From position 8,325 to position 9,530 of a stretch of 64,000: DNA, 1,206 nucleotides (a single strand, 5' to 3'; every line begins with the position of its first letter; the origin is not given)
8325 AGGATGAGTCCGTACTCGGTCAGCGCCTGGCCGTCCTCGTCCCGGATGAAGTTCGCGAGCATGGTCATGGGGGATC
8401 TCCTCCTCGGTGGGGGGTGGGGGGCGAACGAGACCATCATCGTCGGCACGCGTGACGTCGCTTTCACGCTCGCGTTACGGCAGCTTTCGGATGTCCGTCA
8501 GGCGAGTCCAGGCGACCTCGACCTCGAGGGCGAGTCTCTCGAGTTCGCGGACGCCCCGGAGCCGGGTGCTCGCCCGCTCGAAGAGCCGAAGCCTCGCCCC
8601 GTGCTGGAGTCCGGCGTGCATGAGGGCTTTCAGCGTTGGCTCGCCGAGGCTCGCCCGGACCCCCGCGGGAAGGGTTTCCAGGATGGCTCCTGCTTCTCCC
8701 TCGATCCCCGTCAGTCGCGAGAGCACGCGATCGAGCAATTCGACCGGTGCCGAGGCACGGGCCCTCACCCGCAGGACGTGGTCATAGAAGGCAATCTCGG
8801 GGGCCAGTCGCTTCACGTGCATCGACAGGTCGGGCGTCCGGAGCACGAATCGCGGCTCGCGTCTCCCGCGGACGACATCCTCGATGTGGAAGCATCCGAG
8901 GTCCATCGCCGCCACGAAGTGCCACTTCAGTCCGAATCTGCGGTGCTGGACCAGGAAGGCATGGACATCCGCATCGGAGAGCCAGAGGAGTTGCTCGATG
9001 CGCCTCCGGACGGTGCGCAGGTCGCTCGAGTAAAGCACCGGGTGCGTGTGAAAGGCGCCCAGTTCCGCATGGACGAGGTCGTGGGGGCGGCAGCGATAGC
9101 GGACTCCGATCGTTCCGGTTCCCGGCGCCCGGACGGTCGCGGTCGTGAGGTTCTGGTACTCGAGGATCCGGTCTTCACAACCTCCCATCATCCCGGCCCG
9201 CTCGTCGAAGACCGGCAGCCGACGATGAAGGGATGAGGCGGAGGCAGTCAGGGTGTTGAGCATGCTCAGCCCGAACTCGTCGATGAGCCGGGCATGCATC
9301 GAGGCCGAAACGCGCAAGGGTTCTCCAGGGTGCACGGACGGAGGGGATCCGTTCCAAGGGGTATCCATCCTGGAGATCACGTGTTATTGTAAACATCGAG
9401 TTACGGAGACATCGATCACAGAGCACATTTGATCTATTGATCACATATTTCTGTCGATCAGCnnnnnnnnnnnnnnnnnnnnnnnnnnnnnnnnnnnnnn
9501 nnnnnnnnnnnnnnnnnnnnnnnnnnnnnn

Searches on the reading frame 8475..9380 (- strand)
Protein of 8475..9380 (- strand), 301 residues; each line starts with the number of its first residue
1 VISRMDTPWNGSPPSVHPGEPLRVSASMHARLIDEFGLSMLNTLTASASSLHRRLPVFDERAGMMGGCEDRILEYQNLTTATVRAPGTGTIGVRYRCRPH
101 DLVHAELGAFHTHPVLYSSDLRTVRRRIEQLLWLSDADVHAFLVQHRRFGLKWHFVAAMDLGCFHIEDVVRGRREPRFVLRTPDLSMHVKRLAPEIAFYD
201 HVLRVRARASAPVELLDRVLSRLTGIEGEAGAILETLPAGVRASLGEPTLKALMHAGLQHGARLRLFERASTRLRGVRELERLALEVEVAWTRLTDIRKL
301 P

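Call 3: search_protein_families(library=pfam, proteins=[window:8475-9380:-], max_evalue=1)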
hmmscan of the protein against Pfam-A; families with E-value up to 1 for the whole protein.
window:8475-9380:- (301 aa): 0 families

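Call 4: search_protein_families(library=ncbifam, proteins=[window:8475-9380:-], max_evalue=1)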
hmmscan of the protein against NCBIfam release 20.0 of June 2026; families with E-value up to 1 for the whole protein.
window:8475-9380:- (301 aa): 0 families

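Call 5: search_protein_families(library=padloc, proteins=[window:8475-9380:-], max_evalue=1)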
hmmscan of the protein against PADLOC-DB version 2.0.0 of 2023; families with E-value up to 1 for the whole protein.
window:8475-9380:- (301 aa): 0 families

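Call 6: find_homologous_proteins(query=window:8475-9380:-, max_evalue=0.001)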
Query window:8475-9380:- (301 aa): 29 proteins with E <= 0.001 among 8000 candidates.
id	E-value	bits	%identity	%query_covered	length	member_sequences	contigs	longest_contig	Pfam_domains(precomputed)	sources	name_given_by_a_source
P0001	3.1e-177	606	99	93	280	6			-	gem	-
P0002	3.1e-148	511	79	99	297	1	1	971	-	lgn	-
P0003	3.7e-137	475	76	94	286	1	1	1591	-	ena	-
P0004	1.2e-105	371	62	93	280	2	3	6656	-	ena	-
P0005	6.8e-61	224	50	71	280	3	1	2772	-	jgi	-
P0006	1.0e-60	224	51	71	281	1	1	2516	-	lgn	-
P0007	1.6e-60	223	48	71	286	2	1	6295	-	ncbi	ncbi:MAG: hypothetical protein ACM3YO_02000 [Bacteroidota bacterium]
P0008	1.7e-58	217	47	72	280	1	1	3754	-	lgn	-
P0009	2.6e-58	216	48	71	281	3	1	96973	-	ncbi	ncbi:MAG TPA: hypothetical protein V6D00_05340 [Pantanalinema sp.]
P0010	1.3e-57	214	47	74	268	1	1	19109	-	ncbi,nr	ncbi:MAG: hypothetical protein VKQ33_16080 [Candidatus Sericytochromatia bacterium]|nr:hypothetical 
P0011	4.6e-57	212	44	75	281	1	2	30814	-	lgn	-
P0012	8.8e-56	208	45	71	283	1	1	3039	-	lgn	-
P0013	9.6e-56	208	46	74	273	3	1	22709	-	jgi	jgi:hypothetical protein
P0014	2.3e-55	206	46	71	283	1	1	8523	-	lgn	-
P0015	7.6e-55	205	45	72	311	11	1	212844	-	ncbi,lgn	-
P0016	1.4e-54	204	41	85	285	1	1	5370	-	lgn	-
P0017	2.1e-54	203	44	75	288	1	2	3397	-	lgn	-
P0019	8.5e-54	201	44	75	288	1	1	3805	-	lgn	-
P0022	1.6e-53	200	46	74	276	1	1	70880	-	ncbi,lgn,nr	ncbi:MAG: hypothetical protein VKS61_18410 [Candidatus Sericytochromatia bacterium]|nr:hypothetical 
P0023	4.7e-53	199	46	70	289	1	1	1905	-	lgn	-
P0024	5.2e-52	195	45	71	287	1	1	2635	-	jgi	jgi:hypothetical protein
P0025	7.1e-52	195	45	70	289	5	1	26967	-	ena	-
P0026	1.5e-51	194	45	71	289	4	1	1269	-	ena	-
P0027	2.6e-51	193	43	71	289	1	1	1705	-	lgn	-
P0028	3.5e-51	193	44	70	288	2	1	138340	-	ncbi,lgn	-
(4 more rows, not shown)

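Call 7: search_solved_structures(query=window:8475-9380:-, max_evalue=10)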
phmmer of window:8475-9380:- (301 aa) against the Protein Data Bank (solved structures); distinct sequences matched with E-value up to 10: 4.
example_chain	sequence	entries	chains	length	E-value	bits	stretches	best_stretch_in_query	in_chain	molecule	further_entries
6nim_A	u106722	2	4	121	0.64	12.7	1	99-148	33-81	Bromodomain factor 2 protein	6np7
8glv_D9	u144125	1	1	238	0.76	12.4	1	205-269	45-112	Inner-arm dynein f/I1 light chain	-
6jj7_A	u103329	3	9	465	1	12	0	167-188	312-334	Rice hexokinase 6 | Hexokinase-6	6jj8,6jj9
6jj4_A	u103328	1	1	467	1.1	11.9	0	167-188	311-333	Hexokinase-6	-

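Call 9: find_encoding_contigs(protein=P0015, flank=8000, max_places=3)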
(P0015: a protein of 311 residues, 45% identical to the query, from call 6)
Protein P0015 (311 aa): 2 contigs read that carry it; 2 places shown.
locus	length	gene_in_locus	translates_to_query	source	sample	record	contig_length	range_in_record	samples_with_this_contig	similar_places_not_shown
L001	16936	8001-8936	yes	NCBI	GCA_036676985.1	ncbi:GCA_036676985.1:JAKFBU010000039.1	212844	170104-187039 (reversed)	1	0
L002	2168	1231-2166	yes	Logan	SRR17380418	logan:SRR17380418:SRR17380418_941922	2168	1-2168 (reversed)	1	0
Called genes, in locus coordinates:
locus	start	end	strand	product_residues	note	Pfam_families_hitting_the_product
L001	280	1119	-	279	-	-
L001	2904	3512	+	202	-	PF14229:DUF4332 (weak)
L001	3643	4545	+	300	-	PF02673:BacA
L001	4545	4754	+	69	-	-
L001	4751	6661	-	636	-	PF00005:ABC_tran, PF00006:ATP-synt_ab (faint), PF02463:SMC_N (faint), PF13238:AAA_18 (faint), PF13304:AAA_21 (faint), PF12848:ABC_tran_Xtn, PF00005:ABC_tran, PF16326:ABC_tran_CTD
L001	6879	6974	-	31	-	-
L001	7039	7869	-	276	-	PF02086:MethyltransfD12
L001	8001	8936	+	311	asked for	-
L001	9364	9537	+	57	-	PF04964:Flp_Fap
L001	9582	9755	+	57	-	PF04964:Flp_Fap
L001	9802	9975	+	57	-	PF04964:Flp_Fap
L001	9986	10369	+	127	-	PF07811:TadE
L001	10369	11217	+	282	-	PF08666:SAF, PF16976:RcpC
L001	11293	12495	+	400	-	PF13629:T2SS-T3SS_pil_N, PF04972:BON (weak), PF00263:Secretin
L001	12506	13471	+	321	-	PF13400:Tad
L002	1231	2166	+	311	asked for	?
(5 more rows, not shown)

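Call 10: find_encoding_contigs(protein=P0009, flank=8000, max_places=3)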
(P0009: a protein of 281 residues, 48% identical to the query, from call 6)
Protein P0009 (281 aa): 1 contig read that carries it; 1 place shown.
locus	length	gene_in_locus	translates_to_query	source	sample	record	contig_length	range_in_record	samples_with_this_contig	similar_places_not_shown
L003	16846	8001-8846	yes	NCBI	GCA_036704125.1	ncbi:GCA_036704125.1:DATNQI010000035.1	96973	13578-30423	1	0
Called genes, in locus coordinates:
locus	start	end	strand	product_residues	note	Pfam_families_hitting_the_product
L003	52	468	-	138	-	PF19739:DUF6228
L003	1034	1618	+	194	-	PF14229:DUF4332 (weak)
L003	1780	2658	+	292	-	PF02673:BacA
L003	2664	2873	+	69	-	-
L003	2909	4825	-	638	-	PF00005:ABC_tran, PF00006:ATP-synt_ab (faint), PF02463:SMC_N (faint), PF13304:AAA_21 (faint), PF13401:AAA_22 (faint), PF12848:ABC_tran_Xtn, PF00005:ABC_tran, PF16326:ABC_tran_CTD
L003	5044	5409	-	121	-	PF00072:Response_reg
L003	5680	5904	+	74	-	-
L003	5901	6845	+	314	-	PF01145:Band_7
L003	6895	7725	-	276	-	PF02086:MethyltransfD12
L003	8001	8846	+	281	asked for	-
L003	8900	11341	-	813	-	PF00317:Ribonuc_red_lgN, PF02867:Ribonuc_red_lgC, PF12637:TSCPD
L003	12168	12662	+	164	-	PF12844:HTH_19 (weak), PF01381:HTH_3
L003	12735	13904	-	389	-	PF00083:Sugar_tr, PF07690:MFS_1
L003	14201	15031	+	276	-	PF00510:COX3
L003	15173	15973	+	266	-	PF02790:COX2_TM, PF00116:COX2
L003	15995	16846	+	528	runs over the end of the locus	PF00115:COX1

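Call 12: find_encoding_contigs(protein=P0028, flank=8000, max_places=3)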
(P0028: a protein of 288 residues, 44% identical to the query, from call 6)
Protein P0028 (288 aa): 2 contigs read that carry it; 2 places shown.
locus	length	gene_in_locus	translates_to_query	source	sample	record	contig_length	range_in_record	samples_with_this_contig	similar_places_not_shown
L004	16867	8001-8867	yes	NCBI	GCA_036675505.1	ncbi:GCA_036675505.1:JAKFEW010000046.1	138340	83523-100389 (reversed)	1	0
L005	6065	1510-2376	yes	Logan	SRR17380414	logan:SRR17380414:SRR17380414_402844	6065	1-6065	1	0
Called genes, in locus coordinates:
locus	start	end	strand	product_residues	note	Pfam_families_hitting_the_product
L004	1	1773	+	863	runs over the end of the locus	PF01074:Glyco_hydro_38N, PF09261:Alpha-mann_mid, PF17677:Glyco_hydro38C2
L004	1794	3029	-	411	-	PF00092:VWA, PF13519:VWA_2, PF13768:VWA_3 (weak)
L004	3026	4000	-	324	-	-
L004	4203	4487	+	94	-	-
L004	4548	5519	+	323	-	PF10646:Germane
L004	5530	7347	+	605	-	PF11741:AMIN, PF01520:Amidase_3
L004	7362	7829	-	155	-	PF13302:Acetyltransf_3 (weak), PF00583:Acetyltransf_1, PF13673:Acetyltransf_10, PF13508:Acetyltransf_7, PF08445:FR47 (weak)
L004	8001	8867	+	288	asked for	-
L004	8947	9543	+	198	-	PF12773:DZR, PF13240:Zn_Ribbon_1 (faint)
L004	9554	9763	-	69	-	-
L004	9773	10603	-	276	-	PF02673:BacA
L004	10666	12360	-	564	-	PF24681:Kelch_KLHDC2_KLHL20_DRC7 (weak), PF24981:Beta-prop_ATRN-LZTR1 (faint), PF01344:Kelch_1 (faint), PF13415:Beta-prop_FBX42 (weak), PF24681:Kelch_KLHDC2_KLHL20_DRC7, PF24996:NANM, PF13964:Beta-prop_Calicin (weak), PF13415:Beta-prop_FBX42, +2 more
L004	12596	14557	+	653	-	PF13620:CarboxypepD_reg, PF13715:CarbopepD_reg_2 (weak), PF13620:CarboxypepD_reg (weak)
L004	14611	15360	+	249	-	PF13620:CarboxypepD_reg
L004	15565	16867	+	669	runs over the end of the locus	PF01391:Collagen (weak)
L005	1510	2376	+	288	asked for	-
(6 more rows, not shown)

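Call 13: find_encoding_contigs(protein=P0022, flank=8000, max_places=3)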
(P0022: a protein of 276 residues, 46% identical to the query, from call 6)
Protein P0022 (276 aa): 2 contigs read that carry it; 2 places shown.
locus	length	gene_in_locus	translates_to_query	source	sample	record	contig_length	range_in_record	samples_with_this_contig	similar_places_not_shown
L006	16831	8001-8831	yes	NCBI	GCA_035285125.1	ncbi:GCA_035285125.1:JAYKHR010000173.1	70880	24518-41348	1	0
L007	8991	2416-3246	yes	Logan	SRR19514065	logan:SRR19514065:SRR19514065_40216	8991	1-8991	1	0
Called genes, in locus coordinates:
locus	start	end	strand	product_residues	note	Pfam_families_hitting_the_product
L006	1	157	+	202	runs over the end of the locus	PF02163:Peptidase_M50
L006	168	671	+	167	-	-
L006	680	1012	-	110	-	-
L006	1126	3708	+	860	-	PF01074:Glyco_hydro_38N, PF09261:Alpha-mann_mid, PF17677:Glyco_hydro38C2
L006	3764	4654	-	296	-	-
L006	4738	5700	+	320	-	PF10646:Germane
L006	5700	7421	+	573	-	PF11741:AMIN, PF01520:Amidase_3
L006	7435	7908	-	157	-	PF13302:Acetyltransf_3 (weak), PF00583:Acetyltransf_1, PF13673:Acetyltransf_10, PF13508:Acetyltransf_7, PF08445:FR47 (weak)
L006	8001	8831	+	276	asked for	-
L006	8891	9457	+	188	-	PF12773:DZR (weak)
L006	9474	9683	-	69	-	-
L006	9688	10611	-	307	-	PF02673:BacA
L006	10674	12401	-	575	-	PF24681:Kelch_KLHDC2_KLHL20_DRC7, PF01344:Kelch_1 (faint), PF07646:Kelch_2 (faint), PF24996:NANM (faint), PF25210:Kelch_FKB95 (faint), PF13415:Beta-prop_FBX42 (faint), PF13964:Beta-prop_Calicin (weak), PF24681:Kelch_KLHDC2_KLHL20_DRC7, +1 more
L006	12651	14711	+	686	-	-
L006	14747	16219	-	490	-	PF24996:NANM (faint), PF24681:Kelch_KLHDC2_KLHL20_DRC7 (weak), PF13415:Beta-prop_FBX42 (faint), PF13854:Kelch_HCF (faint), PF07646:Kelch_2 (faint), PF24981:Beta-prop_ATRN-LZTR1 (weak), PF01344:Kelch_1 (weak), PF24681:Kelch_KLHDC2_KLHL20_DRC7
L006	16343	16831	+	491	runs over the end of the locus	PF00171:Aldedh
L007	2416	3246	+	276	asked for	-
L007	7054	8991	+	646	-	?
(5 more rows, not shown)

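Call 15: find_encoding_contigs(protein=P0011, flank=8000, max_places=2)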
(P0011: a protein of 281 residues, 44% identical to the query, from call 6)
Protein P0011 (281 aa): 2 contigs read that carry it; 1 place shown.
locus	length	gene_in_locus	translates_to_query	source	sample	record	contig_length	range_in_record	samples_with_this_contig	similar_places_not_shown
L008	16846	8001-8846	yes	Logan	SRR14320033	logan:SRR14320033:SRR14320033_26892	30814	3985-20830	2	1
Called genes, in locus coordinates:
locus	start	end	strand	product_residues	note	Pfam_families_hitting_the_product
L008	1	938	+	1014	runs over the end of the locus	PF03705:CheR_N, PF01739:CheR, PF08448:PAS_4, PF13596:PAS_10, PF00989:PAS, PF08448:PAS_4, PF13426:PAS_9, PF00512:HisKA, +2 more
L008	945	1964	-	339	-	PF13091:PLDc_2, PF00614:PLDc (faint), PF13091:PLDc_2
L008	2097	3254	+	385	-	-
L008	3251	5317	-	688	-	PF01555:N6_N4_Mtase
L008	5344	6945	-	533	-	-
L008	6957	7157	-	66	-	-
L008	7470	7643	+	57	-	-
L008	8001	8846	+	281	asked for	-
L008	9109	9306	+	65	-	PF04964:Flp_Fap (weak)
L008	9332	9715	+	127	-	PF07811:TadE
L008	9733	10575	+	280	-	PF08666:SAF (weak), PF16976:RcpC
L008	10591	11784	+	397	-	PF13629:T2SS-T3SS_pil_N, PF00263:Secretin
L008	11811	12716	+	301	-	PF13400:Tad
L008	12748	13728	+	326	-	PF10609:ParA (weak), PF01656:CbiA (weak), PF13614:AAA_31 (weak)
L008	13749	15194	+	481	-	PF00437:T2SSE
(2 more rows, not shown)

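Call 16: find_encoding_contigs(protein=P0025, flank=8000, max_places=2)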
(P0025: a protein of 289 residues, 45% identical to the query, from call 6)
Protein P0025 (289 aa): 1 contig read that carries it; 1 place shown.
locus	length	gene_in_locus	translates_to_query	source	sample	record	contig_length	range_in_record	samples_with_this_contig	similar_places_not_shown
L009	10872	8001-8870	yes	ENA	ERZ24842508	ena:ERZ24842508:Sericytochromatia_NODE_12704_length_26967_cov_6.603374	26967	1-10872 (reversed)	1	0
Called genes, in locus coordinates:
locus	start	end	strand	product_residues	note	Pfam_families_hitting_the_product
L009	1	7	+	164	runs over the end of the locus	-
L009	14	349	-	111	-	-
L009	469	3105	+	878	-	PF01074:Glyco_hydro_38N, PF09261:Alpha-mann_mid, PF17677:Glyco_hydro38C2 (weak)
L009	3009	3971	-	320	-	-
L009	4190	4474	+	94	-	-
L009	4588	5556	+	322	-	PF10646:Germane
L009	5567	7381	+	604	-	PF11741:AMIN, PF01520:Amidase_3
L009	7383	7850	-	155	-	PF13302:Acetyltransf_3 (weak), PF00583:Acetyltransf_1, PF13673:Acetyltransf_10, PF13508:Acetyltransf_7, PF08445:FR47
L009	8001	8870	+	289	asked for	-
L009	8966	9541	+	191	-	PF12773:DZR (faint)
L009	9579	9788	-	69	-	-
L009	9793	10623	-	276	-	PF02673:BacA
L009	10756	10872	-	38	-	?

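Call 17: predict_structure(alignment_id=A1)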
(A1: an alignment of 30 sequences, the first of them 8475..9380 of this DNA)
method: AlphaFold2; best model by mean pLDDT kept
length: 301 residues; sequences in the alignment: 30
mean_pLDDT: 64.5   pTM: 0.48
mean pLDDT of the five models: 64.5, 63.8, 63.5, 63.0, 62.3
residues with pLDDT >= 90: 48; 70-90: 100; 50-70: 48; < 50: 105
segments of 3 or more residues with pLDDT < 50: 1-86, 88-94, 100-102, 297-301
pLDDT, mean of each block of 10 residues (from residue 1): 27 32 42 39 35 34 37 32 43 48 58 67 82 79 79 76 89 86 75 64 55 88 91 94 90 70 86 90 92 57 37
secondary structure, 60 per line:
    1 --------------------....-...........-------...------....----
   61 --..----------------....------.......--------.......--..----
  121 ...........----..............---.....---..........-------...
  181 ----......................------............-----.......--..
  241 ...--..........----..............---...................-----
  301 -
elements in order: E21-24 H26-36 E44-46 E53-56 E81-84 E91-97 E106-112 H121-131 H136-149 E153-157 E161-165 H166-170 E178-180 H185-206 H213-224 H230-236 H239-243 H246-255 H260-273 H277-295
